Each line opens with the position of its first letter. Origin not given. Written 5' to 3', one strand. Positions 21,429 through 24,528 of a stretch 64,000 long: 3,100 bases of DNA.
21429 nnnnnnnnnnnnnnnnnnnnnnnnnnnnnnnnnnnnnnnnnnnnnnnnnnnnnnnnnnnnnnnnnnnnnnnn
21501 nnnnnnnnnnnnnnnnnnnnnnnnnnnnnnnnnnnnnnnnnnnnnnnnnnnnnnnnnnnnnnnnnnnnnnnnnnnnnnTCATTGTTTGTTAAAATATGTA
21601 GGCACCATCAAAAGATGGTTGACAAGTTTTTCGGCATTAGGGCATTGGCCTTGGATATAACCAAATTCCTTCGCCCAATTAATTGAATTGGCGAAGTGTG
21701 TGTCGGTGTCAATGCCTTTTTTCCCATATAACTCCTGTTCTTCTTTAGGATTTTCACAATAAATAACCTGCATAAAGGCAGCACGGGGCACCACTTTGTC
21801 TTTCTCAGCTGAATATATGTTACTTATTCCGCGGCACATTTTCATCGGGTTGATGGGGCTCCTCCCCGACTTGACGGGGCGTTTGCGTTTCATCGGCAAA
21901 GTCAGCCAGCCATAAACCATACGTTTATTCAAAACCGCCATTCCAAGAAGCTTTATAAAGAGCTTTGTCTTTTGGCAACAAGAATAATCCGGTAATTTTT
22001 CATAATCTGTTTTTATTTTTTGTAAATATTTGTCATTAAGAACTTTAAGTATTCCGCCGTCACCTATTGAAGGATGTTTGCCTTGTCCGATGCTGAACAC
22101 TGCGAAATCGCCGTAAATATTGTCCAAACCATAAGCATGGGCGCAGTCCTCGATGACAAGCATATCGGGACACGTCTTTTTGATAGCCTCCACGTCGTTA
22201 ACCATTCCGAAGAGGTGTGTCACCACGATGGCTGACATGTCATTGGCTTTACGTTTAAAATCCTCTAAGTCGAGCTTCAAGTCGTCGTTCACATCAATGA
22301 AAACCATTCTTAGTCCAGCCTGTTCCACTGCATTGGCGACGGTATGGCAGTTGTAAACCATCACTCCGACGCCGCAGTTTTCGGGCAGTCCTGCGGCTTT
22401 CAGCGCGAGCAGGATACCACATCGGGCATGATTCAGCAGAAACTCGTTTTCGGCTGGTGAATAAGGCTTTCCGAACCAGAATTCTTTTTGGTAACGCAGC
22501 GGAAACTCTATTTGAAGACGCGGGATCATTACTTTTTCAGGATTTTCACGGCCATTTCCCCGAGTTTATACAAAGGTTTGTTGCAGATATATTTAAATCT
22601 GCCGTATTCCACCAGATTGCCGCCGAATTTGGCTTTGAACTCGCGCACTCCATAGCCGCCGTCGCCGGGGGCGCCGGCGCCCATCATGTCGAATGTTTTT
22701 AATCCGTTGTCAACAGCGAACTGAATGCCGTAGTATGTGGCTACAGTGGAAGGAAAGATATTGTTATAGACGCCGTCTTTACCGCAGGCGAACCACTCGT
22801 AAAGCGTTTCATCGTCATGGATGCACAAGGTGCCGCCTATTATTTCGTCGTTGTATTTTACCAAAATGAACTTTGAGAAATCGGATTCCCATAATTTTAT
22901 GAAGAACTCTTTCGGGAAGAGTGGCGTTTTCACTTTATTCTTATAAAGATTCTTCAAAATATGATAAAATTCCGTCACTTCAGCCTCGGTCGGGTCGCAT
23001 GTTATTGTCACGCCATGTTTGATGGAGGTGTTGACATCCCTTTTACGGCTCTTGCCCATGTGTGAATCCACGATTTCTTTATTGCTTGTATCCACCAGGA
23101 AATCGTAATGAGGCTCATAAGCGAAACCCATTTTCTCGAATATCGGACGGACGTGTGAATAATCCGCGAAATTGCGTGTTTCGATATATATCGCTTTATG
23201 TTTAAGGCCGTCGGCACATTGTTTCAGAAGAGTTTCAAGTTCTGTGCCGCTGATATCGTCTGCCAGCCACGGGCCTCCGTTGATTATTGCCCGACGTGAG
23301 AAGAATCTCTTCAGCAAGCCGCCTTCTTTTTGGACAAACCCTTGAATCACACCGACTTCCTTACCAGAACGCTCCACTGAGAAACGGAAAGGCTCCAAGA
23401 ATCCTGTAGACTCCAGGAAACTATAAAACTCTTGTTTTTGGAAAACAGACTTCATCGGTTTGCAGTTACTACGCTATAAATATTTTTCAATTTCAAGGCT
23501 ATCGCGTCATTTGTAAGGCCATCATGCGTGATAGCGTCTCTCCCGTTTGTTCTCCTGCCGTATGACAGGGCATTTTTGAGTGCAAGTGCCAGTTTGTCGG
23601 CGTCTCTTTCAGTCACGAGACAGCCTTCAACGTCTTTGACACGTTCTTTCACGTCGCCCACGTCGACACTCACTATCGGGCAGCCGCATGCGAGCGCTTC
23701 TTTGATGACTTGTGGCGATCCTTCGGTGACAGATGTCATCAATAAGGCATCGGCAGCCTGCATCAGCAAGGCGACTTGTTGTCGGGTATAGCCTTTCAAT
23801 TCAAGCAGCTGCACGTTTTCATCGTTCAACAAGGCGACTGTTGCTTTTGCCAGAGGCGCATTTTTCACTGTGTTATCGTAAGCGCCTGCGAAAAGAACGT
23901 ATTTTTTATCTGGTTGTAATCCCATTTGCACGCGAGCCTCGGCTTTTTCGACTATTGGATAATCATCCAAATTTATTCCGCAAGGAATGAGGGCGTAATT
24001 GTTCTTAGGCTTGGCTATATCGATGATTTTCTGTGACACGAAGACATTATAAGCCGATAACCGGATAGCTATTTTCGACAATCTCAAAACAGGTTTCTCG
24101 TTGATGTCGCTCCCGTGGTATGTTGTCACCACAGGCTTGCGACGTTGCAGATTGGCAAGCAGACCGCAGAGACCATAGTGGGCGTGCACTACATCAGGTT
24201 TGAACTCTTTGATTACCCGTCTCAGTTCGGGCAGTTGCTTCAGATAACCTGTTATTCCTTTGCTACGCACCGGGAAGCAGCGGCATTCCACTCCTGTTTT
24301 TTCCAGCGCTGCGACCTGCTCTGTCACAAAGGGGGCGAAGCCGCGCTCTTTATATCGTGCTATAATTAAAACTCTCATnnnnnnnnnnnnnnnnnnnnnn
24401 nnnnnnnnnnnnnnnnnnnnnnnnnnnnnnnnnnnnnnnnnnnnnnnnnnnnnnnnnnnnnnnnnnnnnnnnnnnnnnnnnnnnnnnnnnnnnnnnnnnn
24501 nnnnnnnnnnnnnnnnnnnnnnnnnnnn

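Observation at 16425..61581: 45-kb, 44-gene, single-strand UpxY-led glycan locus combining ABC-exporter, Wzc/Wza and periplasmic GT-C machinery, with no Wzx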

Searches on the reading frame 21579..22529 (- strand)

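Call 6: search_protein_families(library=pfam, proteins=[window:21579-22529:-])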
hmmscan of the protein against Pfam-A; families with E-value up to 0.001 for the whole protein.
window:21579-22529:- (316 aa): 1 family
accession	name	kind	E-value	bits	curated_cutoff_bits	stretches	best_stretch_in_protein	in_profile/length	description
PF01041.23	DegT_DnrJ_EryC1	-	6.3e-20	72.1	19.8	1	37-173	50-196/360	DegT/DnrJ/EryC1/StrS aminotransferase family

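Call 57: search_protein_families(library=ncbifam, max_evalue=0.0001, proteins=[window:21579-22529:-])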
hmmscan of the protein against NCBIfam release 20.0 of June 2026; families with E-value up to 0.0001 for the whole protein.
window:21579-22529:- (316 aa): 6 families
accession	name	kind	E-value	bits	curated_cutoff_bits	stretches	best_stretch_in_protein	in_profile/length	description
NF008687.0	PRK11706.1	equivalog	5.6e-10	38.5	375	1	59-172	79-202/375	dTDP-4-amino-4,6-dideoxygalactose transaminase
TIGR03588.1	PseC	equivalog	6.2e-10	38.5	423.5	1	31-173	50-208/380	UDP-4-amino-4,6-dideoxy-N-acetyl-beta-L-altrosamine transaminase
TIGR04181.1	NHT_00031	hypoth_equivalog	8e-08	31.5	420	1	37-173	56-218/359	LegC family aminotransferase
TIGR04427.1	PLP_DesI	equivalog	2e-06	27.1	650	1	35-149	76-198/390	dTDP-4-dehydro-6-deoxyglucose aminotransferase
NF011936.0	PRK15407.1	equivalog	3.5e-06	26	423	1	63-174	125-245/440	lipopolysaccharide biosynthesis protein RfbH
TIGR02379.1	ECA_wecE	subfamily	5.3e-05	22.1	434.85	0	58-170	78-201/376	dTDP-4-amino-4,6-dideoxy-D-glucose transaminase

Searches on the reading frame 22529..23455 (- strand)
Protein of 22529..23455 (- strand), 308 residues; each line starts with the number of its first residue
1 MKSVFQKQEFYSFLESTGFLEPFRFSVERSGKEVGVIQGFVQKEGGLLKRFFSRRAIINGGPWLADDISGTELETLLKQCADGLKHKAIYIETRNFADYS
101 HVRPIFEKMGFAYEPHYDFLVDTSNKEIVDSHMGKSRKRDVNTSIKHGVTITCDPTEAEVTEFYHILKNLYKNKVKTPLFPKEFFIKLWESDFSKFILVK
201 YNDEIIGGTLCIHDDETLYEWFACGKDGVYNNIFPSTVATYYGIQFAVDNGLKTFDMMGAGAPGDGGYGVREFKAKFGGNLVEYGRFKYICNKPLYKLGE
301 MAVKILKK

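Call 6: search_protein_families(library=pfam, proteins=[window:22529-23455:-])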
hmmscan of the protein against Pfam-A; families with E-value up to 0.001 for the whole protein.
window:22529-23455:- (308 aa): 3 families
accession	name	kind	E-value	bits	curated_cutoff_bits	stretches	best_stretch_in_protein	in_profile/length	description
PF02388.22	FemAB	-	4.4e-14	52.6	24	1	200-302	301-404/406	FemAB family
PF13480.13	Acetyltransf_6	-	6.3e-09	36.6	22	1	147-261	18-138/143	Acetyltransferase (GNAT) domain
PF04339.18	FemAB_like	-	2.1e-07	30.9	27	1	113-264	169-315/369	Peptidogalycan biosysnthesis/recognition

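Call 57: search_protein_families(library=ncbifam, max_evalue=0.0001, proteins=[window:22529-23455:-])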
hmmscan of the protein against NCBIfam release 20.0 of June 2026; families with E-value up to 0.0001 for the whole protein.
window:22529-23455:- (308 aa): 1 family
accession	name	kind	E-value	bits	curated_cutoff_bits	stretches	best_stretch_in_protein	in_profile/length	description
NF047883.1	UAcmpLyAlTFemX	equivalog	4.4e-07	29.5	500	1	125-263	160-298/337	UDP-N-acetylmuramoylpentapeptide-lysine N(6)-alanyltransferase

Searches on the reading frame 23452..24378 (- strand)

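Call 6: search_protein_families(library=pfam, proteins=[window:23452-24378:-])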
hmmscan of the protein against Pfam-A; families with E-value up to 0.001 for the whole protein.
window:23452-24378:- (308 aa): 5 families
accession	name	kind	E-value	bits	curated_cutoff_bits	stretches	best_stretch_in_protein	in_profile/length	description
PF13692.12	Glyco_trans_1_4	-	9.7e-16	58.7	27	1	187-271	55-140/142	Glycosyl transferases group 1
PF13439.12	Glyco_transf_4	-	1.4e-15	58.2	28.5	1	35-138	47-169/170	Glycosyltransferase Family 4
PF00534.26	Glycos_transf_1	-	5.8e-14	52.4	26.4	1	182-272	68-157/172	Glycosyl transferases group 1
PF13477.12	Glyco_trans_4_2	-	8.6e-12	45.8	23.4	1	25-107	40-127/139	Glycosyl transferase 4-like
PF13579.12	Glyco_trans_4_4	-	1.1e-09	39.2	29.7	1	22-95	32-109/158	Glycosyl transferase 4-like domain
